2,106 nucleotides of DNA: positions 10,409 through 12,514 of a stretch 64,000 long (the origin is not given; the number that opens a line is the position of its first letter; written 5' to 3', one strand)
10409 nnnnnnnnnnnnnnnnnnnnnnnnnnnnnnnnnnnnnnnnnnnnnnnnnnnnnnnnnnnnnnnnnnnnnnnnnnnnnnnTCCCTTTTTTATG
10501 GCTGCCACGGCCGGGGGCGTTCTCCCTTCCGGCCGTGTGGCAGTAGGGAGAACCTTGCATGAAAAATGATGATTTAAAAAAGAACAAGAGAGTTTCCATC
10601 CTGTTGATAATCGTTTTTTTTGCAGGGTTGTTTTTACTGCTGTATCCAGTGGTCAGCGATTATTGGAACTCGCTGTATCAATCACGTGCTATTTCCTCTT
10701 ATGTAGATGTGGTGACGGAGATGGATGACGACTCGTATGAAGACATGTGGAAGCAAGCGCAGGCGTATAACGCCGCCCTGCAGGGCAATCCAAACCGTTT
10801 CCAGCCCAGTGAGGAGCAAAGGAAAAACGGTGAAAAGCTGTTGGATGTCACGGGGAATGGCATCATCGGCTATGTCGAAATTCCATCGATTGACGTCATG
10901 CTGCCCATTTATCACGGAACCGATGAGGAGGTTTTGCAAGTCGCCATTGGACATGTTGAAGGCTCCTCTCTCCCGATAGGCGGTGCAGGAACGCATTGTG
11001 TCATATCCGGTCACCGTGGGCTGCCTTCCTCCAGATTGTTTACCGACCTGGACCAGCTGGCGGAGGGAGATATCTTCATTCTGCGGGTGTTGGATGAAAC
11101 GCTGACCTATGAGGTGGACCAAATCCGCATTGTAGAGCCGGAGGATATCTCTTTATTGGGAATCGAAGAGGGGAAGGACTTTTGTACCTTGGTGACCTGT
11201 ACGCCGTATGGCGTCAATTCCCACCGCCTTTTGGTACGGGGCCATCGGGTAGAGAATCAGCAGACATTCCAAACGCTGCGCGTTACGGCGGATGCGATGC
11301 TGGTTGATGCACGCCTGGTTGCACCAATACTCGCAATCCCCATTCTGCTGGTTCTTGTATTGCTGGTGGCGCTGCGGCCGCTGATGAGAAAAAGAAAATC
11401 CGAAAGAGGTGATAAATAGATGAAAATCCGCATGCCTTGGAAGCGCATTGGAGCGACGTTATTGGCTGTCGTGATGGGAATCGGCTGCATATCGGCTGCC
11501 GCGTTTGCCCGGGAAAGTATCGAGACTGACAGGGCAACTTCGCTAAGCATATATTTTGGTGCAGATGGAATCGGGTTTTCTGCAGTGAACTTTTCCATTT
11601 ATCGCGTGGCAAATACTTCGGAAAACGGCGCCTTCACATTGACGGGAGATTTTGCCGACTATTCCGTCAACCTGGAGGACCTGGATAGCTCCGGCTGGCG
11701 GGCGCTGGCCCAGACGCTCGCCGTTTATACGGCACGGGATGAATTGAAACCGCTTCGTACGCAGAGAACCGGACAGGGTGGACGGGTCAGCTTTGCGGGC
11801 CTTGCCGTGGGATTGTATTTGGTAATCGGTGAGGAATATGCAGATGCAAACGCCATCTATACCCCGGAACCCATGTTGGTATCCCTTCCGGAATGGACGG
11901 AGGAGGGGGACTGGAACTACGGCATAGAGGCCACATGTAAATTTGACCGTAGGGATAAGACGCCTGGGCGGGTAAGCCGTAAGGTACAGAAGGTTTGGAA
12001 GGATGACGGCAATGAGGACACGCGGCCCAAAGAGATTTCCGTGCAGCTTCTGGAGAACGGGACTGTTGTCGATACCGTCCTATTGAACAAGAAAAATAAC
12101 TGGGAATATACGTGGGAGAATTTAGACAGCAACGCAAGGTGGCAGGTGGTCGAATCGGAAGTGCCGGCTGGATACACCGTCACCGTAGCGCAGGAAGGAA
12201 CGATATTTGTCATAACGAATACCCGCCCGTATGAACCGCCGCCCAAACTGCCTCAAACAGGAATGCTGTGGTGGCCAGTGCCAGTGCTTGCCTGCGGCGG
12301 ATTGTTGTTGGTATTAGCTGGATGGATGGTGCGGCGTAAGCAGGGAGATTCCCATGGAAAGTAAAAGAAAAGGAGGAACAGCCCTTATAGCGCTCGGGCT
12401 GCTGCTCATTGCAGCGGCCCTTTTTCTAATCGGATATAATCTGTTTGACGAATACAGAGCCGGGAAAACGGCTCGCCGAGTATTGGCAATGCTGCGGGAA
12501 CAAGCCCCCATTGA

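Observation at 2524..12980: Complete sortase-dependent pilus island with its own signal peptidase, two sortases and three LPXTG substrates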

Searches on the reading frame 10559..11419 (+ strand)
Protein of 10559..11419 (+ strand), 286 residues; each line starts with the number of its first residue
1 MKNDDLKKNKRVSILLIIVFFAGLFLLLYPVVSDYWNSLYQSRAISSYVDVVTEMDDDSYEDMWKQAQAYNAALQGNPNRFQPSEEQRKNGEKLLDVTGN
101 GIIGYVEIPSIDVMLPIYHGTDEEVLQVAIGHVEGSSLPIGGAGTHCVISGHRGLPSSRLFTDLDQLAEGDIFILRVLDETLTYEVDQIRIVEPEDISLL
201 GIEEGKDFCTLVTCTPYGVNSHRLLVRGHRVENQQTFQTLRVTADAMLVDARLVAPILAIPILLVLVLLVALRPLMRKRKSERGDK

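Call 3: search_protein_families(library=pfam, proteins=[window:10559-11419:+], max_evalue=0.01)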
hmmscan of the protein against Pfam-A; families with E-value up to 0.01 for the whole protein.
window:10559-11419:+ (286 aa): 1 family
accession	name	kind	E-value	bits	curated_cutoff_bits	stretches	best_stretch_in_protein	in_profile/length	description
PF04203.18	Sortase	-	7.4e-27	94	26.6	1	106-231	1-125/125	Sortase domain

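Call 4: search_protein_families(library=ncbifam, proteins=[window:10559-11419:+], max_evalue=0.01)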
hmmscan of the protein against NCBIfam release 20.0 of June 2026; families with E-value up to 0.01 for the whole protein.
window:10559-11419:+ (286 aa): 6 families
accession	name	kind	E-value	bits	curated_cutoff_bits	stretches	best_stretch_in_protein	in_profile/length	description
NF033745.1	class_C_sortase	subfamily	1.7e-82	276.4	160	1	17-230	2-220/220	class C sortase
TIGR01076.1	sortase_fam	subfamily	7.2e-52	174.8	39.35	1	104-235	1-132/136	sortase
NF058671.1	sortase_SrtD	exception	5.2e-26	91.5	140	1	62-217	19-171/187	class D sortase, LPxTATN-specific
NF033746.1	class_D_sortase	subfamily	1.5e-22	79.9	165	1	101-218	8-118/135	class D sortase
NF033747.1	class_E_sortase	subfamily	3.1e-19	69.6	160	1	18-234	7-209/211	class E sortase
TIGR03784.1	marine_sortase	equivalog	1.7e-08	34.3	158.25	1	103-219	51-161/174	class GN sortase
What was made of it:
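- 10559..11419 (+): Class C (pilin-polymerising) sortase, 286 aa. It has the N-terminal GX5YPX2S motif (Y29-P30), His152, Cys214, Arg227 and a C-terminal membrane anchor. NF033745 at 276.4 bits against a cut-off of 160 (call 4).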

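Call 63: search_solved_structures(query=window:10559-11419:+, max_evalue=1e-10, show_alignments=1)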
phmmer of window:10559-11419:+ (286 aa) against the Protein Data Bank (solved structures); distinct sequences matched with E-value up to 1e-10: 25.
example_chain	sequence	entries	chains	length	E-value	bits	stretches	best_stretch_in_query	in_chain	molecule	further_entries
8gr6_A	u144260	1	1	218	1.5e-74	254.2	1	39-235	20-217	Sortase-like protein, putative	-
8guu_A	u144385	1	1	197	6.7e-73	248.8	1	41-234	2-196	Sortase-like protein, putative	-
4d7w_A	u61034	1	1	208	5.4e-67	229.4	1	41-236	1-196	SORTASE FAMILY PROTEIN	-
3g66_A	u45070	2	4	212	1.7e-54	188.4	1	44-232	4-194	Sortase C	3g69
2w1j_A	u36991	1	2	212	5.5e-49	170.3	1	53-232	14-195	PUTATIVE SORTASE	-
4g1h_A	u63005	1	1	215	7.4e-49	169.9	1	45-236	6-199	Sortase family protein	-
7d6p_A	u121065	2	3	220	2.5e-48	168.2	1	38-232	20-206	Sortase family protein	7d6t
6ixz_A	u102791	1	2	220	2.6e-48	168.1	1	40-232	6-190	Sortase family protein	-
3re9_A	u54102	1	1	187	5.6e-48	167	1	85-232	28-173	Sortase-like protein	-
2wts_A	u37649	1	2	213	9.9e-48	166.2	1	53-232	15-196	PUTATIVE SORTASE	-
8t28_A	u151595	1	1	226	4.6e-45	157.5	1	63-231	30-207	Class C sortase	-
6bwe_A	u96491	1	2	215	4.8e-44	154.1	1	37-232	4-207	Putative fimbrial associated sortase-like protein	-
24rr_A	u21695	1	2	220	5.5e-44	153.9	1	61-234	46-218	Ebp pilus assembly class C sortase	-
5k9a_A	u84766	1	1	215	7.2e-44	153.6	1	38-232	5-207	Putative fimbrial associated sortase-like protein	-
2xwg_A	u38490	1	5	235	6e-43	150.5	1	37-232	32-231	SORTASE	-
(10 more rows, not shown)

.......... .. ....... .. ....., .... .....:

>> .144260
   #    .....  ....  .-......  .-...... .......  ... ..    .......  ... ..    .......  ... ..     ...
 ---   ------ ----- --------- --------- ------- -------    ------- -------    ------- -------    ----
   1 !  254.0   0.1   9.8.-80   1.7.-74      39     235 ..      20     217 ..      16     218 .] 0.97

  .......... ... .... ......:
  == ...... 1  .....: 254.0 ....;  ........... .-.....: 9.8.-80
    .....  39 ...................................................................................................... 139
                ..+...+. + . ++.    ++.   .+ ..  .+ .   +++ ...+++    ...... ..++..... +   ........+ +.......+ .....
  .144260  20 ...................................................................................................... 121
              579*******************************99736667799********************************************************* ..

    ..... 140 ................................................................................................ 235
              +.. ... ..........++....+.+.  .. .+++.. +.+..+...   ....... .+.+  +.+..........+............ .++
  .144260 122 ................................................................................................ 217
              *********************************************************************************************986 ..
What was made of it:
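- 10559..11419 (+): PDB 8gr6 at 1.5e-74 (call 63).
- On Sortase-dependent heterotrimeric pilus gene cluster: E = 1.5e-74 to PDB 8gr6 (call 63).
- Class C sortase: 276 bits against a cut-off of 160, and E = 1.5e-74 to a solved pilus sortase C (calls 4, 63).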

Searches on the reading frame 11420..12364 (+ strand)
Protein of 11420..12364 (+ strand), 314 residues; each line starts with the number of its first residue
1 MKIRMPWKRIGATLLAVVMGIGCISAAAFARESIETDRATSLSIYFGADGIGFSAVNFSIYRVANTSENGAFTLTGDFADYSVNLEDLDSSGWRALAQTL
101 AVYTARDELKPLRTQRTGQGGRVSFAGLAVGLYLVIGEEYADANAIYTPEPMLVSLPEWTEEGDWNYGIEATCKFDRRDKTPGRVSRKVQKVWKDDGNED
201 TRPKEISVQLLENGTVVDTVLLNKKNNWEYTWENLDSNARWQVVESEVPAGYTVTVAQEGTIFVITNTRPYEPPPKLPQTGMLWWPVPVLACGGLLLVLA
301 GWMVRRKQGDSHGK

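Call 3: search_protein_families(library=pfam, proteins=[window:11420-12364:+], max_evalue=0.01)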
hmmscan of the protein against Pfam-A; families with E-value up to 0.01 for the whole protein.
window:11420-12364:+ (314 aa): 4 families
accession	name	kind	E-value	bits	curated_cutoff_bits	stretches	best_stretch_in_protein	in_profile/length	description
PF05738.19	Cna_B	-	2e-18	67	22.3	1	188-268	2-87/87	Cna protein B-type domain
PF16555.11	GramPos_pilinD1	-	0.00012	23.1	23.1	1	45-169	34-153/160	Gram-positive pilin subunit D1, N-terminal domain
PF17210.9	SdrD_B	-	0.00015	22.3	29.7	0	199-261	17-79/112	SdrD B-like domain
PF17802.7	SpaA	-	0.00036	21.1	23.1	0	212-265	26-76/91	Prealbumin-like fold domain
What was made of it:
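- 11420..12364 (+): Basal pilin, 314 aa. Features: AFA|R signal peptide, pilin D1-like domain, CnaB domain, proline-rich tail PYEPPPK, and sorting signal LPQTG-MLWWPVP (from nt 12248). K174 and K191 are invariant. PF05738 at 67 bits and PF16555 (call 3).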

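Call 4: search_protein_families(library=ncbifam, proteins=[window:11420-12364:+], max_evalue=0.01)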
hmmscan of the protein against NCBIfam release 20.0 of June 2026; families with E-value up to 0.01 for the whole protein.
window:11420-12364:+ (314 aa): 2 families
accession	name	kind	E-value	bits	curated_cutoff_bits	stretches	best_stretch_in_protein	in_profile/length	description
NF033902.0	iso_D2_wall_anc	subfamily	5.3e-10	38.7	95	1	52-174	86-203/540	SpaH/EbpB family LPXTG-anchored major pilin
NF052259.1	SCO2584_fam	equivalog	0.0032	18.1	80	1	6-30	133-157/204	SCO2584 family spore wall biosynthesis protein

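Call 64: search_solved_structures(query=window:11420-12364:+, max_evalue=0.01)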
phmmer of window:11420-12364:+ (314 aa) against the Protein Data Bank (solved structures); distinct sequences matched with E-value up to 0.01: 4.
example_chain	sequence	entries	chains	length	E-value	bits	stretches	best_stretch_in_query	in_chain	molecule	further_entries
1d2p_A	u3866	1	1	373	1.2e-33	119.7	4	178-259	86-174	COLLAGEN ADHESIN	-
1d2o_A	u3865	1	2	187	2.7e-17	66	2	179-257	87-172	COLLAGEN ADHESIN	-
7k7f_A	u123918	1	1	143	0.00037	22.8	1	78-165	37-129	Putative surface-anchored fimbrial subunit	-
3hr6_A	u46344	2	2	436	0.0027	20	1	78-165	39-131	Putative surface-anchored fimbrial subunit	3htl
